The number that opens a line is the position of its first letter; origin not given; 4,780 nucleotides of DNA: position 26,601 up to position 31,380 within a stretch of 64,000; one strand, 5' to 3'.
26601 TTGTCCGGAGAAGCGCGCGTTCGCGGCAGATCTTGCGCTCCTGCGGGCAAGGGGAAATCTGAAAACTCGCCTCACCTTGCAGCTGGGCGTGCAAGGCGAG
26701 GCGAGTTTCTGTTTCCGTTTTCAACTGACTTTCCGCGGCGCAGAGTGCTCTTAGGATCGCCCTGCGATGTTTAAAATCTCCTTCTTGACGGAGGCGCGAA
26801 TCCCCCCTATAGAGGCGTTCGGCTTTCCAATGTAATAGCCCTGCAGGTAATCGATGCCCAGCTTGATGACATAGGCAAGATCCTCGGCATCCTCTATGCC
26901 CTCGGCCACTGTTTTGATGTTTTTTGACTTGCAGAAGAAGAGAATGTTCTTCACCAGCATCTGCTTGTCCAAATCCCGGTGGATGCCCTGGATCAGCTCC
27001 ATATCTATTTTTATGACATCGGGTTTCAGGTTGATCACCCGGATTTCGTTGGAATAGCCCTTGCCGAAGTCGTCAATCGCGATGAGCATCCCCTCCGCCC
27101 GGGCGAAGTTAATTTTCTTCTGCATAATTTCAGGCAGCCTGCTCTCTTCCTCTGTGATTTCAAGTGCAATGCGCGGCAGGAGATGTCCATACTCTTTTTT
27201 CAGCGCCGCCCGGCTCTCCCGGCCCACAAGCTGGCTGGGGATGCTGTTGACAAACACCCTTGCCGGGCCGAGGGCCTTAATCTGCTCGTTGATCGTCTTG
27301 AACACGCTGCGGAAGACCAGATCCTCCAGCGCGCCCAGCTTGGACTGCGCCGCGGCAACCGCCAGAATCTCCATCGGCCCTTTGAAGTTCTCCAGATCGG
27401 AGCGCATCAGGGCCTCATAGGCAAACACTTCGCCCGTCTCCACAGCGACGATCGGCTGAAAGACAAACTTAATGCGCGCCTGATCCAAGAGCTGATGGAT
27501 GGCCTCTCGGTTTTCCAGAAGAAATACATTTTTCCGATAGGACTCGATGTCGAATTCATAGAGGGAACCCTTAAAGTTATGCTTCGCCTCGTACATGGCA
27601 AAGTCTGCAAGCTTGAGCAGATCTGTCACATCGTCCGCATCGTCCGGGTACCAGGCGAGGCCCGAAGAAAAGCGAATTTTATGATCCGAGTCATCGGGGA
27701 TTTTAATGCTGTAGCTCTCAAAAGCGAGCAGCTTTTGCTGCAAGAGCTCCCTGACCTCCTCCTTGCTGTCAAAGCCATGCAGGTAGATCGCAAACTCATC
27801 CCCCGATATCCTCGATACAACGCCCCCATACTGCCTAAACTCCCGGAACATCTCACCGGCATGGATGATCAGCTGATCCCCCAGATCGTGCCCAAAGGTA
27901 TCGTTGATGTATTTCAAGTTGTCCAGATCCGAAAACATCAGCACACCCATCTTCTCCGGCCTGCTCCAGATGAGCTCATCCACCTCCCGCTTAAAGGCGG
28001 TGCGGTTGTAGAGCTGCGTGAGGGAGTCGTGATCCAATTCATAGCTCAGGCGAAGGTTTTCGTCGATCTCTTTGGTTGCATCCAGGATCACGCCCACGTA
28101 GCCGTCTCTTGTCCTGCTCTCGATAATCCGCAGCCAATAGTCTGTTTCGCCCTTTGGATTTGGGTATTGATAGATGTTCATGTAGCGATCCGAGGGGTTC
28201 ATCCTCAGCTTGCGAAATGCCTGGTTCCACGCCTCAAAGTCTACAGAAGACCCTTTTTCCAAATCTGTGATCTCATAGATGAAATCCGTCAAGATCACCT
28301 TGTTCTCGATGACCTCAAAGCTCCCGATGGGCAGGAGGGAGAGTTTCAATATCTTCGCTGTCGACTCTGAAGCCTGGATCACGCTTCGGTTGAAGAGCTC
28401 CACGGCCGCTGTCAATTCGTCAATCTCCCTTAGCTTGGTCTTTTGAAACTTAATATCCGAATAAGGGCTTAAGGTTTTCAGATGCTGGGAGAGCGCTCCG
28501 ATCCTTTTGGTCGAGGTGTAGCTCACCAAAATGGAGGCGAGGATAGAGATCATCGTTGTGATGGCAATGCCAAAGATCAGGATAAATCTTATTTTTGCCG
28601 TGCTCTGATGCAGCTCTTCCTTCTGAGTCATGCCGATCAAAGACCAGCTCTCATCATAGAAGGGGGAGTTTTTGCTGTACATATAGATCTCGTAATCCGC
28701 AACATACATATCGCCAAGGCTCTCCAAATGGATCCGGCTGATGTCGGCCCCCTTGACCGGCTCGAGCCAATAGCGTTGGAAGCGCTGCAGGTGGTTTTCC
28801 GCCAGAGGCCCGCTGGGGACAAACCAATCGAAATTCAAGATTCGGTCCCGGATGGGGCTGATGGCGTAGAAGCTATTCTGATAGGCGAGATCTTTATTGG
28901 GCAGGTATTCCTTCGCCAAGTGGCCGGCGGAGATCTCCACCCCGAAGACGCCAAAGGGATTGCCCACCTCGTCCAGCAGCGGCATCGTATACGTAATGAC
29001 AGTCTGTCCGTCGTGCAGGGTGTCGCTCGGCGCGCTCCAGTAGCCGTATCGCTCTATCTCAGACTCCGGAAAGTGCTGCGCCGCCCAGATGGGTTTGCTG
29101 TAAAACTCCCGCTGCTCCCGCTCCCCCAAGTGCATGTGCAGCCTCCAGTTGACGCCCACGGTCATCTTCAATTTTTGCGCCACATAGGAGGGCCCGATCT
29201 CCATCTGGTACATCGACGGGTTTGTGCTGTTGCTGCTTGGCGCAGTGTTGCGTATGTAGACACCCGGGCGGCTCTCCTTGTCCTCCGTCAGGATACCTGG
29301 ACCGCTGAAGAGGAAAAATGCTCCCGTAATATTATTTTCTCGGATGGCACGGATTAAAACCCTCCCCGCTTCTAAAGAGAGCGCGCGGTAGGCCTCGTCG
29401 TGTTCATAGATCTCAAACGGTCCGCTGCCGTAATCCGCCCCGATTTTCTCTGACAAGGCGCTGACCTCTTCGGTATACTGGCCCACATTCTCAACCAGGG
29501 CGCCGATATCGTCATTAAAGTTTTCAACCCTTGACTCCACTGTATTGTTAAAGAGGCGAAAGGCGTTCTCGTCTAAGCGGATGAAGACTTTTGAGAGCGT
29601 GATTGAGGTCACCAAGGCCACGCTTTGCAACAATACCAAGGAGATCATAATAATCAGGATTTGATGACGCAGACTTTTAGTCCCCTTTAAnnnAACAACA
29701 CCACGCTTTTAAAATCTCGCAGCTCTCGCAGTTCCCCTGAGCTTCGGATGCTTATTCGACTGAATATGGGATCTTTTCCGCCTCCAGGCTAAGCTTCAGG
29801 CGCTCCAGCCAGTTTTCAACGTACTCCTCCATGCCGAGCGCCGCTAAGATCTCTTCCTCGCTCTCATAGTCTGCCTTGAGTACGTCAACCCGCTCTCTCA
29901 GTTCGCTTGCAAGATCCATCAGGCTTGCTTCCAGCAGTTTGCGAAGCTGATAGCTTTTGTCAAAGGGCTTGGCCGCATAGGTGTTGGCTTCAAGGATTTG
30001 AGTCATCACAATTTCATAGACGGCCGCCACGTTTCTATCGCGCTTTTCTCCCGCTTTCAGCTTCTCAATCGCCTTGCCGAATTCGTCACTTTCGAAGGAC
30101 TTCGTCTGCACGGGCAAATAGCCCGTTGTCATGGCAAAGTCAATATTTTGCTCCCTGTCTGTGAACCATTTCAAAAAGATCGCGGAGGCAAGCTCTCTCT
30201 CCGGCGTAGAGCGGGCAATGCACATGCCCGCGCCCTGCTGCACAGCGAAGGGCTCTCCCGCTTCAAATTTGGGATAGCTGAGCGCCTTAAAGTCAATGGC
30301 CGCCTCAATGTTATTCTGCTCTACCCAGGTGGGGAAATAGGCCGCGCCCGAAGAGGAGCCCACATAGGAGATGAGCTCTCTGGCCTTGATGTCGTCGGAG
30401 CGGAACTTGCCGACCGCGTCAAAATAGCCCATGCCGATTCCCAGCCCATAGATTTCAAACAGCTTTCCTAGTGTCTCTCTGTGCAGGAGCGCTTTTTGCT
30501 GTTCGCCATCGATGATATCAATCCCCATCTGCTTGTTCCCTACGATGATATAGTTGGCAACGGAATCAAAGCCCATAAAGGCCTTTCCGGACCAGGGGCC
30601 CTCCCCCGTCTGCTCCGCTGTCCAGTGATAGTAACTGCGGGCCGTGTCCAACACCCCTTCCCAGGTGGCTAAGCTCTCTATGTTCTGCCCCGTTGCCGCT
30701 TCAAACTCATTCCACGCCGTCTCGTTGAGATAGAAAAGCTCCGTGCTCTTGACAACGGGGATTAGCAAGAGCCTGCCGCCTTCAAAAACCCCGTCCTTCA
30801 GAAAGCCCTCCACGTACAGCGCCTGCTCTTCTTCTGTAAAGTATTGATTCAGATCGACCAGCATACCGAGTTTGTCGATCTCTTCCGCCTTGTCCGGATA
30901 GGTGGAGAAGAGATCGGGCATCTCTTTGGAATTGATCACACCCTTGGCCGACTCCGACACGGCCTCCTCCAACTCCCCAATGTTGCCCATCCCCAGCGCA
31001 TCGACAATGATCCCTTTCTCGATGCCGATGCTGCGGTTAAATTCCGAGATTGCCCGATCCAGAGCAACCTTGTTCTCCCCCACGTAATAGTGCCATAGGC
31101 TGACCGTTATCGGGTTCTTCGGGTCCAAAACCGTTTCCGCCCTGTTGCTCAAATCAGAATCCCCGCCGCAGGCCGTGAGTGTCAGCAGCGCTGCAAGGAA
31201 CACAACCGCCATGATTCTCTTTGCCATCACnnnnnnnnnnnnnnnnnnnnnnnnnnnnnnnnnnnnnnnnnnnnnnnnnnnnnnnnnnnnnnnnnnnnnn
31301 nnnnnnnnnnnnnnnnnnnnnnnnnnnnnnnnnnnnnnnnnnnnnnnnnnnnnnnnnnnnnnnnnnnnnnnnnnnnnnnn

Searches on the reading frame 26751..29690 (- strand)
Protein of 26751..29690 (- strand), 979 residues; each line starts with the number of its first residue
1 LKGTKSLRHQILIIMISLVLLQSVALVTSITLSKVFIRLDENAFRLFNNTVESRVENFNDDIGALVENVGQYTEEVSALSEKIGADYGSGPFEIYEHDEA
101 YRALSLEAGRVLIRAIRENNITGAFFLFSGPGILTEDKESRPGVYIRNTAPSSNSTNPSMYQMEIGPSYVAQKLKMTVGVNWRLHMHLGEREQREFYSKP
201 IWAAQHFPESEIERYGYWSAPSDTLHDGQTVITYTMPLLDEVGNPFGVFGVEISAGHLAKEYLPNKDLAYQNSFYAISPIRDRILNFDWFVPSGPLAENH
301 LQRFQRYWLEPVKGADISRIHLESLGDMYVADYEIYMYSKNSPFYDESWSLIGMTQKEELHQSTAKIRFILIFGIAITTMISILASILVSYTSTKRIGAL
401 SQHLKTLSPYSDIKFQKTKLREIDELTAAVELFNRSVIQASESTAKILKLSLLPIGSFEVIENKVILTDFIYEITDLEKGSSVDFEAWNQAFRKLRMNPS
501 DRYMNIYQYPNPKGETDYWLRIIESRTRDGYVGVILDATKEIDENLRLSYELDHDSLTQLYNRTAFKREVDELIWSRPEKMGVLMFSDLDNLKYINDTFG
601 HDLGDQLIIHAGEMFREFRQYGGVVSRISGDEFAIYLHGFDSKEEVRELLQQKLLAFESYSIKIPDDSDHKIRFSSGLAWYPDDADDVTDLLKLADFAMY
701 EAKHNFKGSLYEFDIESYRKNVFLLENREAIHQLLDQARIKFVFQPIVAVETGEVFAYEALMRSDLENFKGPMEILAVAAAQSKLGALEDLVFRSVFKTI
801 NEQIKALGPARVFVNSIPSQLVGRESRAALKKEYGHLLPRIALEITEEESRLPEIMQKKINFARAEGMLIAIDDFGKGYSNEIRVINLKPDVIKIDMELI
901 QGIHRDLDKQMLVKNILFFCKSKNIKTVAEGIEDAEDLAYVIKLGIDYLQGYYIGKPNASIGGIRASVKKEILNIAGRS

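Call 62: search_protein_families(library=pfam, proteins=[window:26751-29690:-], max_evalue=0.00001)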
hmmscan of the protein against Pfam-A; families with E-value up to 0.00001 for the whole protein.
window:26751-29690:- (979 aa): 2 families
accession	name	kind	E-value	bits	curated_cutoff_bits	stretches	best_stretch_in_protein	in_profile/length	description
PF00563.25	EAL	-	3.7e-47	161.1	31.3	1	729-957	2-236/236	EAL domain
PF00990.26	GGDEF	-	3.1e-32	112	23.8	1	553-705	2-157/161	Diguanylate cyclase, GGDEF domain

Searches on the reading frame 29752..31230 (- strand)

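Call 62: search_protein_families(library=pfam, proteins=[window:29752-31230:-], max_evalue=0.00001)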
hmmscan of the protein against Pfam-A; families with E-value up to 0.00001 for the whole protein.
window:29752-31230:- (492 aa): 1 family
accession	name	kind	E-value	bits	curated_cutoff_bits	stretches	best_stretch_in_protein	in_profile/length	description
PF13416.11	SBP_bac_8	-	1.1e-20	75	27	1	83-386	20-273/279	Bacterial extracellular solute-binding protein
